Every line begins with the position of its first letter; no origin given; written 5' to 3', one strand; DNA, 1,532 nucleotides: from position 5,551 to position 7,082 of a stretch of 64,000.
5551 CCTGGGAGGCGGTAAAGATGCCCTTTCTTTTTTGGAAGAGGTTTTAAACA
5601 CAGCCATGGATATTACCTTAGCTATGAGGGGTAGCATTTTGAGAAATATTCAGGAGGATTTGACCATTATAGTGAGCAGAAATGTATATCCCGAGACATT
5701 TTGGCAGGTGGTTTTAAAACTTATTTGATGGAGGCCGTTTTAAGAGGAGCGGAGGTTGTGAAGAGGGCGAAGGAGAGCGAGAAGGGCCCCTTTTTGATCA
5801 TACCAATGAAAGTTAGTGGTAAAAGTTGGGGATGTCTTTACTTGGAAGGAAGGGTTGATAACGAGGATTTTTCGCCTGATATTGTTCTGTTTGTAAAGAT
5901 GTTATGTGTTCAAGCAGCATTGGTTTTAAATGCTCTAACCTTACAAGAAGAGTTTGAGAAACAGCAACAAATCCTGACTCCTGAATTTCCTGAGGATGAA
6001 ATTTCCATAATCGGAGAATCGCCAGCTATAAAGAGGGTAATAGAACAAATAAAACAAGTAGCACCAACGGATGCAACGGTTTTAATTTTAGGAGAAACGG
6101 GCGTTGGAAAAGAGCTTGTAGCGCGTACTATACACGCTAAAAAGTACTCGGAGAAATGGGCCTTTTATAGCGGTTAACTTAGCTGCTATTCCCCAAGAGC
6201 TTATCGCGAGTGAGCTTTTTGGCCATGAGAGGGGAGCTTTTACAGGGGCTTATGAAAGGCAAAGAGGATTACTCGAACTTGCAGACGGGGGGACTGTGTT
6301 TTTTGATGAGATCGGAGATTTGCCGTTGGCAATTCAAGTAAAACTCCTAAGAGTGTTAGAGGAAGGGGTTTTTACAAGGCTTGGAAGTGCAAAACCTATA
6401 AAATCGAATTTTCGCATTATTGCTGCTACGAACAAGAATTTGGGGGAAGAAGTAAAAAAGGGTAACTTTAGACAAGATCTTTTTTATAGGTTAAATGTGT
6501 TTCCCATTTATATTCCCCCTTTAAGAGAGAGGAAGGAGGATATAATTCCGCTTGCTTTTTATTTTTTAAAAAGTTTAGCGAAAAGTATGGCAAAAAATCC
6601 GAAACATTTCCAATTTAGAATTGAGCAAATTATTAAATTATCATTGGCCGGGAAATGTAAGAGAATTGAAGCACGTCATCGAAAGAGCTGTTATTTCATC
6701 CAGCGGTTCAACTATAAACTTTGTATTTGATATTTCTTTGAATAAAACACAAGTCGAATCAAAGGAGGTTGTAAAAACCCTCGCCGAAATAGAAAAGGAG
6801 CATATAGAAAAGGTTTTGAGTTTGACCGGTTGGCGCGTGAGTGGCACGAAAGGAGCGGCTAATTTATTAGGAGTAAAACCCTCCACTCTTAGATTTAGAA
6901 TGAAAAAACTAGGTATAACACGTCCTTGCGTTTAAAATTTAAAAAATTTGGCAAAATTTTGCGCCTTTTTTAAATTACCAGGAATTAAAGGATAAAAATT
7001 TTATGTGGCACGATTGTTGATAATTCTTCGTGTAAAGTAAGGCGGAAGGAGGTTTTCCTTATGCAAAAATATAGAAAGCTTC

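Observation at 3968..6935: Unusually large sigma-54 activator: ~520-aa TPR-like helical N-terminal module + GAF + AAA+ + HTH (reconstructed ~990 aa)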

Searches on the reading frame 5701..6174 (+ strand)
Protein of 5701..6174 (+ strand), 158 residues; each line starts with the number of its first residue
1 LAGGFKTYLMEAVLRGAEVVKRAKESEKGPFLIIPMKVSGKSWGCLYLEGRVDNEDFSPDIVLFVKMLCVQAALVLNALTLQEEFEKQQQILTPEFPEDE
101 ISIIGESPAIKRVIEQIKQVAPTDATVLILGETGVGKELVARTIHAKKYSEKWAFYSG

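Call 5: search_protein_families(library=pfam, proteins=[window:5701-6174:+], max_evalue=0.1)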
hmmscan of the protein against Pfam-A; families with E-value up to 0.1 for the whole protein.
window:5701-6174:+ (158 aa): 6 families
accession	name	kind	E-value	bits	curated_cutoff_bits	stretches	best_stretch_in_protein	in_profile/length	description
PF00158.32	Sigma54_activat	-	1.9e-13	50.9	20.2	1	103-155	1-53/168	Sigma-54 interaction domain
PF14532.12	Sigma54_activ_2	-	1.2e-07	32.5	25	1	104-148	1-45/138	Sigma-54 interaction domain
PF01590.32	GAF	-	0.0006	20.8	22.4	1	31-76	90-133/133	GAF domain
PF20720.3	nSTAND3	-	0.0033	17.6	27.2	1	114-155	7-48/155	Novel STAND NTPase 3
PF13185.12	GAF_2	-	0.0083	16.8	28.6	1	23-76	83-135/136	GAF domain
PF03193.22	RsgA_GTPase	-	0.046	14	30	1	68-144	52-126/174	RsgA GTPase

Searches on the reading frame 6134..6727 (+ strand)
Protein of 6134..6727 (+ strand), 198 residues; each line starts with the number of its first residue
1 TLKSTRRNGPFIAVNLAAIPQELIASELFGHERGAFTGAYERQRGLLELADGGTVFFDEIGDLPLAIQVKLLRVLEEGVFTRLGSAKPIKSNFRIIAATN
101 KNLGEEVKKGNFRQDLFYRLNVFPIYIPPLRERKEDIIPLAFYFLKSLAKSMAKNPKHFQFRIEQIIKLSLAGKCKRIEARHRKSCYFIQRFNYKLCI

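Call 5: search_protein_families(library=pfam, proteins=[window:6134-6727:+], max_evalue=0.1)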
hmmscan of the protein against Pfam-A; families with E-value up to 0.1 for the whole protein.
window:6134-6727:+ (198 aa): 5 families
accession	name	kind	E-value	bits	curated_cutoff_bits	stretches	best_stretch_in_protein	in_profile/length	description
PF00158.32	Sigma54_activat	-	3.9e-53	180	20.2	1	3-125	45-167/168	Sigma-54 interaction domain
PF14532.12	Sigma54_activ_2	-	2.3e-09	38.1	25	1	45-130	63-138/138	Sigma-54 interaction domain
PF07728.20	AAA_5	-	0.00022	21.7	22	1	39-103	52-125/139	AAA domain (dynein-related subfamily)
PF25601.1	AAA_lid_14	-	0.0006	20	27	1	131-165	1-35/87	AAA+ ATPase lid domain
PF07724.20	AAA_2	-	0.044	14.2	27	1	53-108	65-132/166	AAA domain (Cdc48 subfamily)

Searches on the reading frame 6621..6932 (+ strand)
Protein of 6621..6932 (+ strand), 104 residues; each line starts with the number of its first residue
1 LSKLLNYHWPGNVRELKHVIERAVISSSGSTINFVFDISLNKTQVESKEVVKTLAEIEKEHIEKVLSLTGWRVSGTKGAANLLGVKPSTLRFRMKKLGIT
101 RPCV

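Call 5: search_protein_families(library=pfam, proteins=[window:6621-6932:+], max_evalue=0.1)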
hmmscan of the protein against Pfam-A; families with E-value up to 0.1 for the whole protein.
window:6621-6932:+ (104 aa): 3 families
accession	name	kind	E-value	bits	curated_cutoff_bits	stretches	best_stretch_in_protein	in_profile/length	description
PF25601.1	AAA_lid_14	-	9e-12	45.1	27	1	1-33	34-66/87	AAA+ ATPase lid domain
PF02954.25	HTH_8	-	6.2e-10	39.1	22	1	53-97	1-42/42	Bacterial regulatory protein, Fis family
PF07668.16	MpPF1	-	0.047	13.4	22.7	1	22-76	187-242/314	M penetrans paralogue family 1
